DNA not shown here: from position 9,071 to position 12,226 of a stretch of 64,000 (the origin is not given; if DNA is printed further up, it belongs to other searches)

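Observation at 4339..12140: Two-gene surface operon: LamG-GDPD phosphodiesterase with slippage-prone acidic repeat anchor, plus a ~1,618-aa lipoprotein of six (Ig-like + CBM-like) modules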

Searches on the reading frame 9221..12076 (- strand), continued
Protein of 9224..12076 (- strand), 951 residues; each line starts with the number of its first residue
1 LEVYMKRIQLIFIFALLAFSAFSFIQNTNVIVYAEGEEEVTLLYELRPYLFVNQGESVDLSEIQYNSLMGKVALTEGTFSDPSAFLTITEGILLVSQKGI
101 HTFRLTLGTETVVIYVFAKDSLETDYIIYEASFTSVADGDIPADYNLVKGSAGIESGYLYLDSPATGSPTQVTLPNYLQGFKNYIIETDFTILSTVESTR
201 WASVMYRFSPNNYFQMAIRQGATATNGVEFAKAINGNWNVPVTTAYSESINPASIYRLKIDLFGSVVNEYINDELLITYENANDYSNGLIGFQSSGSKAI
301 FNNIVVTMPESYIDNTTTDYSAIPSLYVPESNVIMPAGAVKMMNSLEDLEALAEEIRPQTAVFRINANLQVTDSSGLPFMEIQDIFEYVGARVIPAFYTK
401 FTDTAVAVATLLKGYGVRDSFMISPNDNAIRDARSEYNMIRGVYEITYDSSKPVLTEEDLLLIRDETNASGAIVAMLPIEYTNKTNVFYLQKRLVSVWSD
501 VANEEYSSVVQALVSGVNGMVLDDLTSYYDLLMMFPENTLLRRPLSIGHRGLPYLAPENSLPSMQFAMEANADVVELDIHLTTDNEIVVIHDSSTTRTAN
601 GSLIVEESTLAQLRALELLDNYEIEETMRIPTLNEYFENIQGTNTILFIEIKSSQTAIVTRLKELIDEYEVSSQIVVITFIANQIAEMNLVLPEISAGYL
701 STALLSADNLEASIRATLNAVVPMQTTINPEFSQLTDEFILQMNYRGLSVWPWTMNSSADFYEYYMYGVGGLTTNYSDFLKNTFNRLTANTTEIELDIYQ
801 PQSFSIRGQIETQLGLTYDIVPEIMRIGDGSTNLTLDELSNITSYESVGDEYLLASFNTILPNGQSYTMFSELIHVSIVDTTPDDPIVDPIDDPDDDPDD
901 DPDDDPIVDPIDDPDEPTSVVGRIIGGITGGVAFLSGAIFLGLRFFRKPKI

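Call 41: fold_search(model_id=the predicted structure, library=pdb)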
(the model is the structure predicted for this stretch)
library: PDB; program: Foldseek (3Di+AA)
matches with E <= 10: 1780; with E <= 0.001: 563
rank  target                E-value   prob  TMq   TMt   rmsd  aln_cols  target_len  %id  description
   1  2pz0_B                1.5e-18  1.00  0.23  0.86   2.1       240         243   29  Crystal structure of Glycerophosphodiester Phosphodiesterase (GDPD) from T. tengcongensis (released 2008-04-01)
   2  2pz0_A                3.1e-18  1.00  0.23  0.88   2.0       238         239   28  Crystal structure of Glycerophosphodiester Phosphodiesterase (GDPD) from T. tengcongensis (released 2008-04-01)
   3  4r7o_G                1.6e-16  1.00  0.23  0.76   3.3       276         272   22  Crystal Structure of Putative Glycerophosphoryl Diester Phosphodiesterasefrom Bacillus anthraci (released 2014-09-10)
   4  5t9c                  2.9e-16  1.00  0.23  0.79   2.9       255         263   25  Crystal structure of B. subtilis 168 GlpQ in complex with glycerol-3-phosphate (1 hour soak) (released 2016-11-02)
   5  4r7o_A                3.0e-16  1.00  0.23  0.73   3.5       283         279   22  Crystal Structure of Putative Glycerophosphoryl Diester Phosphodiesterasefrom Bacillus anthraci (released 2014-09-10)
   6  3l12_A                3.8e-16  1.00  0.22  0.68   4.0       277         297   23  Crystal structure of Putative glycerophosphoryl diester phosphodiesterase (YP_165505.1) from Silicibacter pomeroyi DSS (released 2009-12-29)
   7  5t91                  5.0e-16  1.00  0.22  0.78   3.3       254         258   25  Crystal structure of B. subtilis 168 GlpQ in complex with bicine (released 2016-11-02)
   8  4r7o_E                1.2e-15  1.00  0.23  0.74   3.2       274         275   23  Crystal Structure of Putative Glycerophosphoryl Diester Phosphodiesterasefrom Bacillus anthraci (released 2014-09-10)
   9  4r7o_C                1.3e-15  1.00  0.23  0.74   2.8       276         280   23  Crystal Structure of Putative Glycerophosphoryl Diester Phosphodiesterasefrom Bacillus anthraci (released 2014-09-10)
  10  9f5m_AAA              1.5e-15  1.00  0.22  0.85   2.9       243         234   24  Structure of the C-terminal domain of bacteriophage K gp155, native (released 2025-04-09)
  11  5t9b                  1.9e-15  1.00  0.22  0.76   3.3       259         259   24  Crystal structure of B. subtilis 168 GlpQ in complex with glycerol-3-phosphate (5 minute soak) (released 2016-11-02)
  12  4r7o_F                2.3e-15  1.00  0.23  0.76   2.8       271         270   22  Crystal Structure of Putative Glycerophosphoryl Diester Phosphodiesterasefrom Bacillus anthraci (released 2014-09-10)
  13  3l12_B                5.2e-15  1.00  0.22  0.68   4.0       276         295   22  Crystal structure of Putative glycerophosphoryl diester phosphodiesterase (YP_165505.1) from Silicibacter pomeroyi DSS (released 2009-12-29)
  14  3qvq_A                6.2e-15  1.00  0.23  0.81   2.8       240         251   24  The structure of an Oleispira antarctica phosphodiesterase OLEI02445 in complex with the product sn-glycerol-3-phospha (released 2011-04-13)
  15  3qvq_C                6.2e-15  1.00  0.23  0.81   3.0       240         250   24  The structure of an Oleispira antarctica phosphodiesterase OLEI02445 in complex with the product sn-glycerol-3-phospha (released 2011-04-13)
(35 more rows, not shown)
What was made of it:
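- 9737..10444 (-): Gene 1, residues 541-776: catalytic GDPD TIM barrel. Foldseek TM 0.86-0.88 (call 41).
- On GDPD (Pfam PF03009), glycerophosphodiester phosphodiesterase: Foldseek TM 0.86-0.88 and rmsd 2.0 to 2pz0 (call 41).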

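Call 57: search_protein_families(library=pfam, alignment_id=A1, max_evalue=0.01)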
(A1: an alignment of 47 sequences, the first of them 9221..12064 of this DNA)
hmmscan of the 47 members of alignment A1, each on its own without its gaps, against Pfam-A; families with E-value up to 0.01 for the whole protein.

A. member 1, window:9221-12064:- (947 aa): 2 families
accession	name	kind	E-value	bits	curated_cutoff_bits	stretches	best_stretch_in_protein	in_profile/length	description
PF03009.23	GDPD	-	2e-30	107.1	23.6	1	545-774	1-243/244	Glycerophosphoryl diester phosphodiesterase family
PF06439.18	3keto-disac_hyd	-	0.00069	20.1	26.8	1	173-302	47-186/187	3-keto-disaccharide hydrolase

B. families by the number of members that match (of 47 scanned): 12 families
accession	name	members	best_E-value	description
PF03009.23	GDPD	47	2.8e-40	Glycerophosphoryl diester phosphodiesterase family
PF06439.18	3keto-disac_hyd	45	7.3e-11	3-keto-disaccharide hydrolase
PF13653.12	GDPD_2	11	7.5e-06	Glycerophosphoryl diester phosphodiesterase family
PF19763.6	DUF6250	8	5.1e-06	Domain of unknown function (DUF6250)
PF00388.25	PI-PLC-X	5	0.001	Phosphatidylinositol-specific phospholipase C, X domain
PF21827.1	New_glue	2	0.0012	New glue protein family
PF09479.16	Flg_new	1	8.2e-07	Listeria-Bacteroides repeat domain (List_Bact_rpt)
PF16403.11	Bact_surface_Ig-like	1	1.1e-05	Bacterial surface protein, Ig-like domain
PF21708.4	Glyco_hydro_59_C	1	0.00019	Galactocerebrosidase, C-terminal lectin domain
PF02018.23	CBM_4_9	1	0.00051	Carbohydrate binding domain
PF20050.4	DUF6452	1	0.0033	Family of unknown function (DUF6452)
PF08228.16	RNase_P_pop3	1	0.0081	RNase P subunit Pop3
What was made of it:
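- On GDPD (Pfam PF03009), glycerophosphodiester phosphodiesterase: All 47 of 47 homologs match (call 57).
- On DUF1080 / 3keto-disac_hyd (PF06439) and CBM66: However, 45 of 47 homologs match, the best at 7e-11 (call 57).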

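Call 68: search_protein_families(library=ncbifam, proteins=[L073:16768-17583:+, L056:853-1797:+, L087:14788-16140:+, L086:12749-13297:+, L068:13542-14402:+], max_evalue=0.00001)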
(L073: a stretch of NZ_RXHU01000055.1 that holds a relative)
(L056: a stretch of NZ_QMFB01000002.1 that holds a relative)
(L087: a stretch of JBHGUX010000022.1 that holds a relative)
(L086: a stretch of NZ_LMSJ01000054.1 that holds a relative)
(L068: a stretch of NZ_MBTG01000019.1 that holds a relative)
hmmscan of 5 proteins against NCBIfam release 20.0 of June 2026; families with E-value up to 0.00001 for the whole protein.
L073:16768-17583:+ (271 aa): 8 families
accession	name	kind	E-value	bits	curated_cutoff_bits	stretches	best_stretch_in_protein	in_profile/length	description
NF008210.0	PRK10973.1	equivalog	9.1e-32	110.8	297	1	7-268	25-279/281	sn-glycerol-3-phosphate ABC transporter permease UgpE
NF040932.1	ABC_arch_GlcU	equivalog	5.3e-21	75.5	340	1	7-268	5-267/272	glucose ABC transporter permease GlcU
NF008231.0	PRK10998.1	equivalog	1.3e-15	57.8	261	1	62-271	81-295/296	maltose ABC transporter permease MalG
TIGR01581.1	Mo_ABC_porter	hypoth_equivalog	1.9e-08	34.1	210.3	1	82-248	39-218/225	ABC transporter permease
TIGR00969.1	3a0106s02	subfamily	1.7e-07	31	240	1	149-254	160-264/272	sulfate ABC transporter permease subunit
TIGR02141.1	modB_ABC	equivalog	1e-06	28.5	182.6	1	80-256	14-202/208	molybdate ABC transporter permease subunit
TIGR02140.1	permease_CysW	equivalog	1.2e-06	28.2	329.1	0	49-253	32-249/261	sulfate ABC transporter permease subunit CysW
TIGR03262.1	PhnU2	equivalog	2.1e-06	26.7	593.25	1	9-256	9-252/546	putative 2-aminoethylphosphonate ABC transporter permease subunit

L056:853-1797:+ (314 aa): 6 families
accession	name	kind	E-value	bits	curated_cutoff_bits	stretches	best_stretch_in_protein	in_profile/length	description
NF007852.0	PRK10561.1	equivalog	2.3e-22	80.2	335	1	19-298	6-277/295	sn-glycerol-3-phosphate ABC transporter permease UgpA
NF040931.1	ABC_arch_GlcT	equivalog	1.5e-12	47.8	360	1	30-294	1-260/278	glucose ABC transporter permease GlcT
TIGR03262.1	PhnU2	equivalog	8.5e-12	44.5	593.25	1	36-240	12-198/546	putative 2-aminoethylphosphonate ABC transporter permease subunit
NF011624.0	PRK15050.1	equivalog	3.6e-09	36.2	247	1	19-305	16-285/297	2-aminoethylphosphonate ABC transporter permease subunit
TIGR03226.1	PhnU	equivalog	2.2e-08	33.9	283.45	1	23-306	39-304/311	2-aminoethylphosphonate ABC transporter permease subunit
NF008232.0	PRK10999.1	equivalog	2.5e-08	33.1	392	1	68-287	265-497/520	maltose ABC transporter permease MalF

L087:14788-16140:+ (450 aa): 3 families
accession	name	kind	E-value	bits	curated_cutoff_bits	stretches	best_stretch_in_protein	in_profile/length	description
NF008211.0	PRK10974.1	equivalog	3.2e-50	171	411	1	52-450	27-436/439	sn-glycerol-3-phosphate ABC transporter substrate-binding protein UgpB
NF007011.0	PRK09474.1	equivalog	7.7e-09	34.8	291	1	104-440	76-393/396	maltose/maltodextrin ABC transporter substrate-binding protein MalE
NF053763.1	ABCarbgalBndGanS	equivalog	1.2e-06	27.6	700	1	9-443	10-413/420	galactooligosaccharide ABC transporter substrate-binding protein GanS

L086:12749-13297:+ (182 aa): 0 families

L068:13542-14402:+ (286 aa): 15 families
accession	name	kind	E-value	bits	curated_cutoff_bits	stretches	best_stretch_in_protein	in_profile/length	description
TIGR01452.1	PGP_euk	subfamily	1.8e-51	175.2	201.95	1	35-284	3-278/279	phosphoglycolate/pyridoxal phosphate family phosphatase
TIGR01457.1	HAD-SF-IIA-hyp2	hypoth_equivalog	6.8e-51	173.2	247.65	1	34-284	1-248/249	TIGR01457 family HAD-type hydrolase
NF053752.1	TK1734_fam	exception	1.7e-50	171.7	475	1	37-285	3-255/260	2-phosphoglycolate phosphatase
TIGR01460.1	HAD-SF-IIA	subfamily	9e-42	143.5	100.15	1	38-261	2-246/246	HAD-IIA family hydrolase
NF007762.0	PRK10444.1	equivalog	4e-30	105.2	368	1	38-285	7-247/250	HAD-IIA family hydrolase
TIGR01458.1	HAD-SF-IIA-hyp3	hypoth_equivalog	4.5e-25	88.4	175.95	1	36-283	3-248/257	TIGR01458 family HAD-type hydrolase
TIGR01459.1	HAD-SF-IIA-hyp4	hypoth_equivalog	2e-17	63.5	103.75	1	33-260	7-242/242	TIGR01459 family HAD-type hydrolase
TIGR01668.1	YqeG_hyp_ppase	hypoth_equivalog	1.2e-13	51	89.1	1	197-265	74-142/170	YqeG family HAD IIIA-type phosphatase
TIGR02253.1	CTE7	subfamily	3.8e-12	46.5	169.75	1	213-285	149-220/221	TIGR02253 family HAD-type hydrolase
NF053830.1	RUBPPhHalo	equivalog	2.1e-11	43.9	330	1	214-285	159-230/234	ribulose-1,5-bisphosphate 5-phosphatase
TIGR01662.1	HAD-SF-IIIA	subfamily_domain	1.6e-09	38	44.6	0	214-259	93-139/141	HAD-IIIA family hydrolase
NF009804.0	PRK13288.1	equivalog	1.9e-09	37.3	218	1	214-285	138-206/215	pyrophosphatase PpaX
TIGR02254.1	YjjG_YfnB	equivalog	1.2e-07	31.5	159.9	0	212-285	150-219/223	YjjG family noncanonical pyrimidine nucleotidase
NF009695.0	PRK13222.1-2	equivalog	1e-06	28.4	225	0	214-285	150-218/226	phosphoglycolate phosphatase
TIGR01456.1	CECR5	hypoth_equivalog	6e-06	25.4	139.25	0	36-136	2-105/321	TIGR01456 family HAD-type hydrolase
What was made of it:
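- UgpB-like hits are far below the curated cutoffs (call 68).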

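Call 69: search_protein_families(library=pfam, proteins=[L073:16768-17583:+, L056:853-1797:+, L087:14788-16140:+, L086:12749-13297:+, L068:13542-14402:+, L060:7272-13514:+, L057:5952-11348:+], max_evalue=0.001)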
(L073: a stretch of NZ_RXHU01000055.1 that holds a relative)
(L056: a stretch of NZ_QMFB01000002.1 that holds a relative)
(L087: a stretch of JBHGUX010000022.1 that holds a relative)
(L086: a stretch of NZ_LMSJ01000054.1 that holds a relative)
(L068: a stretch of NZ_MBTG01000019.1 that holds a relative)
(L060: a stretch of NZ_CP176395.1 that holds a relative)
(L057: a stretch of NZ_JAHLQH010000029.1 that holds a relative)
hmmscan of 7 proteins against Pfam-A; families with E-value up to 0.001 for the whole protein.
L073:16768-17583:+ (271 aa): 1 family
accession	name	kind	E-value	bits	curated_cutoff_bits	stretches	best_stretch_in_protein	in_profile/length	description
PF00528.27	BPD_transp_1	-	4.2e-18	66.2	26.4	1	84-261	5-178/184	Binding-protein-dependent transport system inner membrane component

L056:853-1797:+ (314 aa): 1 family
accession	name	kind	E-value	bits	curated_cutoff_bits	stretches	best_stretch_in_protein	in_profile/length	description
PF00528.27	BPD_transp_1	-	3.9e-08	33.7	26.4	1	105-297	2-171/184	Binding-protein-dependent transport system inner membrane component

L087:14788-16140:+ (450 aa): 4 families
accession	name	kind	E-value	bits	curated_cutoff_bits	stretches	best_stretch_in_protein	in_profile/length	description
PF13416.11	SBP_bac_8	-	1.8e-52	179.3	27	1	72-384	1-275/279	Bacterial extracellular solute-binding protein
PF01547.30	SBP_bac_1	-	1.7e-34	120.7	26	1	67-356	5-304/307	Bacterial extracellular solute-binding protein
PF13343.11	SBP_bac_6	-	0.0002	21.4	24.6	0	333-366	183-216/245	Bacterial extracellular solute-binding protein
PF13531.11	SBP_bac_11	-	0.00023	21.4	25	0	60-197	3-101/227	Bacterial extracellular solute-binding protein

L086:12749-13297:+ (182 aa): 2 families
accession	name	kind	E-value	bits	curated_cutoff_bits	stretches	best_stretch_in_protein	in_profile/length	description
PF04309.18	G3P_antiterm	-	2.3e-58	196.9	27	1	7-179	1-173/173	Glycerol-3-phosphate responsive antiterminator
PF00977.27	His_biosynth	-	9.2e-07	29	23.6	0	135-175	63-103/228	Histidine biosynthesis protein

L068:13542-14402:+ (286 aa): 5 families
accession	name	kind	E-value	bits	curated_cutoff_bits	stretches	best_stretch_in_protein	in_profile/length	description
PF13344.12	Hydrolase_6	-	3.7e-25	88.3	27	1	38-137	2-101/101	Haloacid dehalogenase-like hydrolase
PF13242.12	Hydrolase_like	-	4.1e-20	71.9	22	1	211-284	1-74/75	HAD-hyrolase-like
PF00702.32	Hydrolase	-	5.5e-12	46.9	26.4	1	35-249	2-188/191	haloacid dehalogenase-like hydrolase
PF13419.12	HAD_2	-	2.5e-07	31.4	23.8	1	213-258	134-178/178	Haloacid dehalogenase-like hydrolase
PF09419.16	PGP_phosphatase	-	0.0006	19.9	20.4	0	229-258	134-163/168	Mitochondrial PGP phosphatase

L060:7272-13514:+ (2080 aa): 6 families
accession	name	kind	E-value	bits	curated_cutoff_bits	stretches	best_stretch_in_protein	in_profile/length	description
PF03009.23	GDPD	-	8e-39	134.6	23.6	1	1075-1303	1-241/244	Glycerophosphoryl diester phosphodiesterase family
PF00395.25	SLH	-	7.6e-27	93.5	20.8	3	1958-1999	1-42/44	S-layer homology domain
PF06452.16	CBM9_1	-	4.7e-19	69.4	23.4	1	51-254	1-184/185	Carbohydrate family 9 binding domain-like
PF06439.18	3keto-disac_hyd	-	9.3e-13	49.1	26.8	1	649-828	1-184/187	3-keto-disaccharide hydrolase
PF02368.24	Big_2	-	2.7e-11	43.7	22.8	2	1572-1648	2-76/79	Bacterial Ig-like domain (group 2)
PF21461.3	HL_N-beta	-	0.00045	20.4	27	0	503-534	16-47/57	Hyaluronate lyase, N-terminal beta-sheet domain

L057:5952-11348:+ (1798 aa): 6 families
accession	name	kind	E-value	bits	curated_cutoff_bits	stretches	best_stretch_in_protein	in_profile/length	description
PF03009.23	GDPD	-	6.7e-38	131.6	23.6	1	1197-1424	1-241/244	Glycerophosphoryl diester phosphodiesterase family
PF07495.19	Y_Y_Y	-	6.3e-15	55.3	26.6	2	1558-1612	4-56/65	Y_Y_Y domain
PF00149.33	Metallophos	-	2.9e-14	54.4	21.5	1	48-235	1-191/191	Calcineurin-like phosphoesterase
PF13385.13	Laminin_G_3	-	1.3e-13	51.7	27.6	1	520-668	15-150/151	Concanavalin A-like lectin/glucanases superfamily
PF06439.18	3keto-disac_hyd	-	1.1e-10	42.3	26.8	1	788-960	7-187/187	3-keto-disaccharide hydrolase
PF16403.11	Bact_surface_Ig-like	-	7.1e-07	29.6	27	0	1763-1788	37-62/71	Bacterial surface protein, Ig-like domain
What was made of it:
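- Walled-Firmicute homologs carry CBM9 or Laminin_G_3 in the same polypeptide (call 69). Nor does it need a second degenerate barrel, or the CBM9/Laminin_G modules seen in walled homologs (call 69). Walled homologs carry SLH anchors that place them in the cell wall (call 69). Paenibacillus homologs have a GlpP context (call 69).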

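Call 91: list_cluster_members(proteins=[window:9221-12064:-, P0067])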
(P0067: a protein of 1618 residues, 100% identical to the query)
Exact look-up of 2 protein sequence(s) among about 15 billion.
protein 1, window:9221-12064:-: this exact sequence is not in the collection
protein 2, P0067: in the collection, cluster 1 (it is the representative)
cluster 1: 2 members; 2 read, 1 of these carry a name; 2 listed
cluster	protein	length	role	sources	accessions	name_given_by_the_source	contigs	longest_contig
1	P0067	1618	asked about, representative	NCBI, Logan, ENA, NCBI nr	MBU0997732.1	MAG: carbohydrate binding domain-containing protein [Firmicutes bacterium] | carbohydrate binding domain-containing protein [Bacillota bacterium]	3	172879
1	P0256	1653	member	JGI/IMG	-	-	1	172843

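Call 92: list_cluster_members(proteins=[window:9224-12076:-])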
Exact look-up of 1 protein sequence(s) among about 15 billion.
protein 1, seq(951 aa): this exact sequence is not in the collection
